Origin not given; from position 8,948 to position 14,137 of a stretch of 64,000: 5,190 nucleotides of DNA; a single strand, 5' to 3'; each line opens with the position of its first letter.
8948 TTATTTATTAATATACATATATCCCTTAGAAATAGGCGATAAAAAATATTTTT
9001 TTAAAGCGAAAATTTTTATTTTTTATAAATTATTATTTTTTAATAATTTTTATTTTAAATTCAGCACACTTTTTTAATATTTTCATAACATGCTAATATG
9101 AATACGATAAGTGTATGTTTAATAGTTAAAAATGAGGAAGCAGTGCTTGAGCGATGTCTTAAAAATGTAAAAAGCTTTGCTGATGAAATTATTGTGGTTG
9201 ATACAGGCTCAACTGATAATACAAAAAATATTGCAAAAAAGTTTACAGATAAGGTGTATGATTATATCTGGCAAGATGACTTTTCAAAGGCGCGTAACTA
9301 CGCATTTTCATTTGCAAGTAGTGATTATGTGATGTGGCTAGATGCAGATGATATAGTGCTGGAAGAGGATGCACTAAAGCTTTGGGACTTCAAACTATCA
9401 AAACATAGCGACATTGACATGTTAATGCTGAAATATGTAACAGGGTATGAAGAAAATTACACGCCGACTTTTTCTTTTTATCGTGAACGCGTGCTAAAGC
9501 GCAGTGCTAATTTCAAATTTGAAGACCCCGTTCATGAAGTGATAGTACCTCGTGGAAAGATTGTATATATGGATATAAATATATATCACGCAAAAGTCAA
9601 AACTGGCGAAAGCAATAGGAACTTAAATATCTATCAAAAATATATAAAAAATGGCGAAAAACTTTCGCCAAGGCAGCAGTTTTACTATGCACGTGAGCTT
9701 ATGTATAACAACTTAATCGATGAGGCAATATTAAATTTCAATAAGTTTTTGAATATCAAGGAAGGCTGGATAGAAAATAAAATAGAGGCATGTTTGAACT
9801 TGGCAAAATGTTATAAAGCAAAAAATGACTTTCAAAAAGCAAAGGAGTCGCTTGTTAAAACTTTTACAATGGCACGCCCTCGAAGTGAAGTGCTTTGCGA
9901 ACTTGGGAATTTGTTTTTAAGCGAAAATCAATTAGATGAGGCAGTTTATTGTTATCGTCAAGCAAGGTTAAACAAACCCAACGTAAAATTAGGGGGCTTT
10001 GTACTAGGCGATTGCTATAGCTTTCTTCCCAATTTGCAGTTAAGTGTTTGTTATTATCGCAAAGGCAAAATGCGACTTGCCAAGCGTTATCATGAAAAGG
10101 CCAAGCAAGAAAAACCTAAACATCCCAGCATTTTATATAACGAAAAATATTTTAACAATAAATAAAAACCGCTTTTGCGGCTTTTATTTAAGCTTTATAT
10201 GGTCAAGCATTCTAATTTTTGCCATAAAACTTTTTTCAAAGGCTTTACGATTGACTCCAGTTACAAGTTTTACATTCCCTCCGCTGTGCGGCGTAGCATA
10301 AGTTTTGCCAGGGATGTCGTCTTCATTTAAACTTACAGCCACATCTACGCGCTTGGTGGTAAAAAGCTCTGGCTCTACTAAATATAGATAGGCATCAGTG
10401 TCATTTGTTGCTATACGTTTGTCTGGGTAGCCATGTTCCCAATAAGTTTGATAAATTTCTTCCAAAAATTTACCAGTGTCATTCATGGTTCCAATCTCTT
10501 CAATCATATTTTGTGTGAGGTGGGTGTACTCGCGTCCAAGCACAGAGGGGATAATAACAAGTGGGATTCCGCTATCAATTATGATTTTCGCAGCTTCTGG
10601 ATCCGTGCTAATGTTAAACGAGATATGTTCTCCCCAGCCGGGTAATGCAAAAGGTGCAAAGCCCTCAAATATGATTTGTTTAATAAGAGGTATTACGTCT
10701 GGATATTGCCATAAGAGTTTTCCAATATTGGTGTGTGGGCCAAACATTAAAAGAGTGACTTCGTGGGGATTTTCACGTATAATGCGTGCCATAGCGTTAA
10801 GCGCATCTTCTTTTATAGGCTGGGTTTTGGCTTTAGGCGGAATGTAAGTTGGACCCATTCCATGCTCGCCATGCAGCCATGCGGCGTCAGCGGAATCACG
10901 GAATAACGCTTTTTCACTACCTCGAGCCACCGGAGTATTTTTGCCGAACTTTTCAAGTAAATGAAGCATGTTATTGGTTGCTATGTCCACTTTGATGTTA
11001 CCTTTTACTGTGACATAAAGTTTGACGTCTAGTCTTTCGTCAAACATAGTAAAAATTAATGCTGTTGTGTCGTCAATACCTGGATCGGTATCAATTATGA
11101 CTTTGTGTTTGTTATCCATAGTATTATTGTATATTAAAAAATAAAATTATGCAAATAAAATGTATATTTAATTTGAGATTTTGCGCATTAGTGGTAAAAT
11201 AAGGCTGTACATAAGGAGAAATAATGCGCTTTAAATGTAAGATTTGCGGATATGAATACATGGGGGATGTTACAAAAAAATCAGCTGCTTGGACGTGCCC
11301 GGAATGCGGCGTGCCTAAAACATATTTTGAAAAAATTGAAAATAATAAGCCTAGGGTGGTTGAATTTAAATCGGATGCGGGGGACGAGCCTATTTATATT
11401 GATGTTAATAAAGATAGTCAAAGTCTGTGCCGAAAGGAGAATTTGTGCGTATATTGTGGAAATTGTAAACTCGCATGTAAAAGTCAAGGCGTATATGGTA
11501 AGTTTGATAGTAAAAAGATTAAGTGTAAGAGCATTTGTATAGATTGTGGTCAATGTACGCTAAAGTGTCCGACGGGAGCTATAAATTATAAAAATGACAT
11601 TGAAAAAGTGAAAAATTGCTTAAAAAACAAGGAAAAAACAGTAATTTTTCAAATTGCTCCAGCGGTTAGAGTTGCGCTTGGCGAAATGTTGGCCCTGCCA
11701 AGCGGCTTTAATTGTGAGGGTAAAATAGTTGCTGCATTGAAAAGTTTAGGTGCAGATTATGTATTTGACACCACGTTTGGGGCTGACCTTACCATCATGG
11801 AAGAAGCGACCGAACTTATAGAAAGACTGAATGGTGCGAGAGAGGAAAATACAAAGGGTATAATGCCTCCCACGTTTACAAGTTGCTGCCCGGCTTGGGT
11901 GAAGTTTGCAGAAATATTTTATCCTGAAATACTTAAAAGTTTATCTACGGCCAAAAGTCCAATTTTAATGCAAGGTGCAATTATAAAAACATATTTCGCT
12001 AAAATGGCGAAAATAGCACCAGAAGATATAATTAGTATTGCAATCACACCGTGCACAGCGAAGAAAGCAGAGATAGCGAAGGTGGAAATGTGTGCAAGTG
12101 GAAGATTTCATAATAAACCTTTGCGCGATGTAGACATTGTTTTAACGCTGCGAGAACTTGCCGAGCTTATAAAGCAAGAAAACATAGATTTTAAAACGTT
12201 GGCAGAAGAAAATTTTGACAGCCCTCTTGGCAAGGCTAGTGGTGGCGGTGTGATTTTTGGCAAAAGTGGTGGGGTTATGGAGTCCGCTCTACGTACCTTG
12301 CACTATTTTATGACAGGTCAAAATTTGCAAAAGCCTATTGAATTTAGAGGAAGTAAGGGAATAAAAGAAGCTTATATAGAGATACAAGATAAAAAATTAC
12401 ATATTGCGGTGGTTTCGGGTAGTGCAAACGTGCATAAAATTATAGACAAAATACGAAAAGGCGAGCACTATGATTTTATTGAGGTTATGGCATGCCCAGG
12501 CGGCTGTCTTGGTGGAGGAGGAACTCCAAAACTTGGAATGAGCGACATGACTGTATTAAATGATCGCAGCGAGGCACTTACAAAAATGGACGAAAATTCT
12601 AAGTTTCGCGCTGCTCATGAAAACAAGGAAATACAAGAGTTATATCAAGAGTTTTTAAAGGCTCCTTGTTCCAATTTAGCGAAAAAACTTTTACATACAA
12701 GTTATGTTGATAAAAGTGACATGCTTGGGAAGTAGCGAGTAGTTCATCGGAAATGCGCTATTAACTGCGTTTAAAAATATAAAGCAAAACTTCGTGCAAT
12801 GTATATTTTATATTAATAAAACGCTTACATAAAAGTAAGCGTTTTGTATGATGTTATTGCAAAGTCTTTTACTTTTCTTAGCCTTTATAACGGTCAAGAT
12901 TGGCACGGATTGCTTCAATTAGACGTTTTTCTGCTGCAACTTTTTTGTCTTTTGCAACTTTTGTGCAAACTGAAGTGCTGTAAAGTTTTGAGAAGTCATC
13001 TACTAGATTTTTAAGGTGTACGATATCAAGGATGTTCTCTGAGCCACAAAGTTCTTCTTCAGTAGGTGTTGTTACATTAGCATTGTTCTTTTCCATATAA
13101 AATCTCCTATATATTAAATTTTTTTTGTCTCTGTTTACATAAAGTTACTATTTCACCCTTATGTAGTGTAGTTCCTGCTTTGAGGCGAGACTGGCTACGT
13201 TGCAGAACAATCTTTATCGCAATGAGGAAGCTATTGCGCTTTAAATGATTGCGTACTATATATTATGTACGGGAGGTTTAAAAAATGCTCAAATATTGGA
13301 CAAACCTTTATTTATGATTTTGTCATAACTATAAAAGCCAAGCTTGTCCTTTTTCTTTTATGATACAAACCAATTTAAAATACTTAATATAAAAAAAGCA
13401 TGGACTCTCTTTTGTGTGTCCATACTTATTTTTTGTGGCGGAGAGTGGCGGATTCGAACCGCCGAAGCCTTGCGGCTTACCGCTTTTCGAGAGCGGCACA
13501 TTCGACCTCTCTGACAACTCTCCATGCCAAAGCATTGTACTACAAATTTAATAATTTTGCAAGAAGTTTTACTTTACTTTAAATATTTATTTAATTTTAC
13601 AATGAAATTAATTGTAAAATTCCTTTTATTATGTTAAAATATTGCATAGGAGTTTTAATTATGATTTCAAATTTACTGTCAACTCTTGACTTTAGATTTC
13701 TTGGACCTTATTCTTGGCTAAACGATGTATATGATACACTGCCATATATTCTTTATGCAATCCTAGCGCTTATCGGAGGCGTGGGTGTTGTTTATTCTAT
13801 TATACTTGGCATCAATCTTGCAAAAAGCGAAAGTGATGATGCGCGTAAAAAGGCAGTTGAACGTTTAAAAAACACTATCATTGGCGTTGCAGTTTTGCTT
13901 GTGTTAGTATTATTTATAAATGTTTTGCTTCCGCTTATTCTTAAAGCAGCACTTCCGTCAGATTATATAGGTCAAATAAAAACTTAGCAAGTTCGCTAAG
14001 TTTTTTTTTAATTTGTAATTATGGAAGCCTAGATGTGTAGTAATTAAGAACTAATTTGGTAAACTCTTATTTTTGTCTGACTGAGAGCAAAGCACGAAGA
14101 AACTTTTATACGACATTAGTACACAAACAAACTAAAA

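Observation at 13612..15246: Cluster of three paralogous two-TM proteins with T4SS-pilin-like architecture, conserved cores and unrelated tails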

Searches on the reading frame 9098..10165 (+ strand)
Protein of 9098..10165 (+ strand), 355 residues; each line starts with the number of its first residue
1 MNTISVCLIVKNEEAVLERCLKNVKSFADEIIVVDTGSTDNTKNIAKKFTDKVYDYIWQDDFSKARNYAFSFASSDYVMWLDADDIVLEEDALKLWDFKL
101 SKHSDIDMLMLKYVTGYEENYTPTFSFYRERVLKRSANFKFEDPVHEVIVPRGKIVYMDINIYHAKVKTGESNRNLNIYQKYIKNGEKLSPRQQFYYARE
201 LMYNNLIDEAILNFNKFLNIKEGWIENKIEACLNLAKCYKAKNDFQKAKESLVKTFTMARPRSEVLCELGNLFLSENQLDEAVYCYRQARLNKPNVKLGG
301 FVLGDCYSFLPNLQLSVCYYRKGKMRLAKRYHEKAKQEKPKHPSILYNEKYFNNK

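Call 10: search_protein_families(library=pfam, proteins=[window:9098-10165:+], max_evalue=0.001)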
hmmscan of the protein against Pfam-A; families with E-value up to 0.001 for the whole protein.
window:9098-10165:+ (355 aa): 9 families
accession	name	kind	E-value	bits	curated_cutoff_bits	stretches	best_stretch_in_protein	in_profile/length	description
PF00535.33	Glycos_transf_2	-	1.5e-23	84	23.3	1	5-127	1-131/168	Glycosyl transferase family 2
PF00515.34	TPR_1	-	1.5e-10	40.9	27.8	1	264-294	2-32/34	Tetratricopeptide repeat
PF13181.12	TPR_8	-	9.2e-10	38.3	25.7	0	230-254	2-26/34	Tetratricopeptide repeat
PF07719.23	TPR_2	-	3.3e-09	36.6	27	0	264-295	2-33/34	Tetratricopeptide repeat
PF10111.15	Glyco_tranf_2_2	-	5.8e-07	29.7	27.3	1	6-91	4-98/276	Glycosyltransferase like family 2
PF13424.12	TPR_12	-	1.9e-05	25.2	30.1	0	234-289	8-71/77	Tetratricopeptide repeat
PF13176.12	TPR_7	-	2e-05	24.8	27.9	0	231-248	1-18/36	Tetratricopeptide repeat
PF13704.12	Glyco_tranf_2_4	-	2.1e-05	25.3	27.5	1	11-91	1-88/98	Glycosyl transferase family 2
PF14559.12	TPR_19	-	0.00054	20.7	25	0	229-252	25-48/68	Tetratricopeptide repeat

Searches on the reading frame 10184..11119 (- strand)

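Call 10: search_protein_families(library=pfam, proteins=[window:10184-11119:-], max_evalue=0.001)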
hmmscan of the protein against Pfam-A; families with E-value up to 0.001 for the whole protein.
window:10184-11119:- (311 aa): 1 family
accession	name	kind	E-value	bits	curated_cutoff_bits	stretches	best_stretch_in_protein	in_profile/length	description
PF01156.24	IU_nuc_hydro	-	8.6e-57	193.5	34.2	1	7-295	1-296/297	Inosine-uridine preferring nucleoside hydrolase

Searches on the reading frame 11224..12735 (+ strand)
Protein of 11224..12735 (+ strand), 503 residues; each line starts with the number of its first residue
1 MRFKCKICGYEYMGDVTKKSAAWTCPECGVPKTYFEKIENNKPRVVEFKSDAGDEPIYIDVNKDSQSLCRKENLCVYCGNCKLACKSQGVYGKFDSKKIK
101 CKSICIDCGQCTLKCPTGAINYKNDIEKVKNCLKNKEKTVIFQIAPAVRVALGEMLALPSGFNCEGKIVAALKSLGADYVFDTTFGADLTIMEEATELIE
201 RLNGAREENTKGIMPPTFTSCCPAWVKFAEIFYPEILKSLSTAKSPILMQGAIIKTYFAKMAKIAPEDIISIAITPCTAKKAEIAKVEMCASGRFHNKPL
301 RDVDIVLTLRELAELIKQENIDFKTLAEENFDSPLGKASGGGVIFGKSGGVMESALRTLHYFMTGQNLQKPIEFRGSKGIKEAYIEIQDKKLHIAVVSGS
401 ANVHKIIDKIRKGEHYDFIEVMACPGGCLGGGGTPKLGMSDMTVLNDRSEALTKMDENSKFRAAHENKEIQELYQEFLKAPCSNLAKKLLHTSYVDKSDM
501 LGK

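Call 10: search_protein_families(library=pfam, proteins=[window:11224-12735:+], max_evalue=0.001)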
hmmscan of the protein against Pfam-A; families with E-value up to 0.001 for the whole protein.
window:11224-12735:+ (503 aa): 6 families
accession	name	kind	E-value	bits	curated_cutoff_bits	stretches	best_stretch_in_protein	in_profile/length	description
PF02906.19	Fe_hyd_lg_C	-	1.3e-88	297.3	22.1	1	138-432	1-245/245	Iron only hydrogenase large subunit, C-terminal domain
PF02256.22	Fe_hyd_SSU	-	2.4e-19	69.5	24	1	444-497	3-56/56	Iron hydrogenase small subunit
PF13187.11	Fer4_9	-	1.9e-05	25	27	1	75-120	2-52/52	4Fe-4S dicluster domain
PF21349.2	RUBY_RBDX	-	3.5e-05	23.6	26.5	1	3-36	1-30/30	Rubrerythrin, rubredoxin-like domain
PF00037.32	Fer4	-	0.00017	21.7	21.1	1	103-120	6-23/24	4Fe-4S binding domain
PF13484.11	Fer4_16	-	0.0006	21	30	1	105-135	2-32/66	4Fe-4S double cluster binding domain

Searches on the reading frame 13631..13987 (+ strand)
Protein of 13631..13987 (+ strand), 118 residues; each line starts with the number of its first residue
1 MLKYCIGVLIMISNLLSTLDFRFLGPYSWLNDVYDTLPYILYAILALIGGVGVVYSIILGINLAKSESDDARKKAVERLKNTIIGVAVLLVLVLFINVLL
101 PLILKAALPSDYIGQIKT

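Call 6: search_protein_families(library=pfam, proteins=[window:13631-13987:+], max_evalue=10)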
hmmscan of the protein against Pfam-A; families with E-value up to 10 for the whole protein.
window:13631-13987:+ (118 aa): 7 families
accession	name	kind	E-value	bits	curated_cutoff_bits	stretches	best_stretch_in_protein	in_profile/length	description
PF18895.5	T4SS_pilin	-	3.3e-07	30.7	26.6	1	36-98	8-70/71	Type IV secretion system pilin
PF07331.16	TctB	-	0.0029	18.2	29.1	1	24-98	27-88/137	Tripartite tricarboxylate transporter TctB family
PF11998.13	DUF3493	-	0.083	13.5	27.1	1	40-96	21-75/79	Low psii accumulation1 / Rep27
PF07332.16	Phage_holin_3_6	-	0.19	12.2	28.4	1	61-108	19-66/116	Putative Actinobacterial Holin-X, holin superfamily III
PF12725.13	DUF3810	-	0.27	11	28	1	31-99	14-77/311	Protein of unknown function (DUF3810)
PF20088.4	DUF6480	-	2.3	8.6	25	1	69-102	44-77/78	Family of unknown function (DUF6480)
PF00957.27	Synaptobrevin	-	9.7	6.5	26.4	1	71-99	58-86/89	Synaptobrevin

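Call 7: search_protein_families(library=ncbifam, proteins=[window:13631-13987:+], max_evalue=10)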
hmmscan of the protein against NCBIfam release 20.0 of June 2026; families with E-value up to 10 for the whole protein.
window:13631-13987:+ (118 aa): 5 families
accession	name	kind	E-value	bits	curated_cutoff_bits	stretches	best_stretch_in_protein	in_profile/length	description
NF045849.1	ICE_MMCAP2_0565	equivalog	1.8e-08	33.9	40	1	32-99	8-76/80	Mbov_0395 family pilin-like conjugal transfer protein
NF045848.1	MMCAP2_0566_fam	domain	0.0018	17.6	90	1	15-101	27-118/322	MMCAP2_0566 family conjugal transfer protein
NF045889.1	ICE_Mbov_0396_TM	equivalog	0.0048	16.4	70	1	36-103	51-118/306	Mbov_0396 family ICE element transmembrane protein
NF043056.1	T4SS_LegK1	equivalog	0.21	10.1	550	1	38-67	463-492/516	Dot/Icm T4SS effector kinase LegK1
TIGR01598.1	holin_phiLC3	equivalog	1.2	9.4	39.7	0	30-54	35-59/79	phage holin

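Call 8: search_protein_families(library=phrogs, proteins=[window:13631-13987:+], max_evalue=10)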
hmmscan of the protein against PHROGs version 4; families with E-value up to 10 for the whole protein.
window:13631-13987:+ (118 aa): 4 families
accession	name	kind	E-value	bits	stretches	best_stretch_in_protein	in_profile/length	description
phrog_10723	-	unknown function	0.2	12.7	1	30-73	8-48/66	-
phrog_14697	-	unknown function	0.4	11.1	1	7-83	7-86/244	-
phrog_4743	-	unknown function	1.1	10.2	1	5-18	42-55/59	-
phrog_404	-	tail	3.5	8.7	1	32-74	13-53/118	minor tail protein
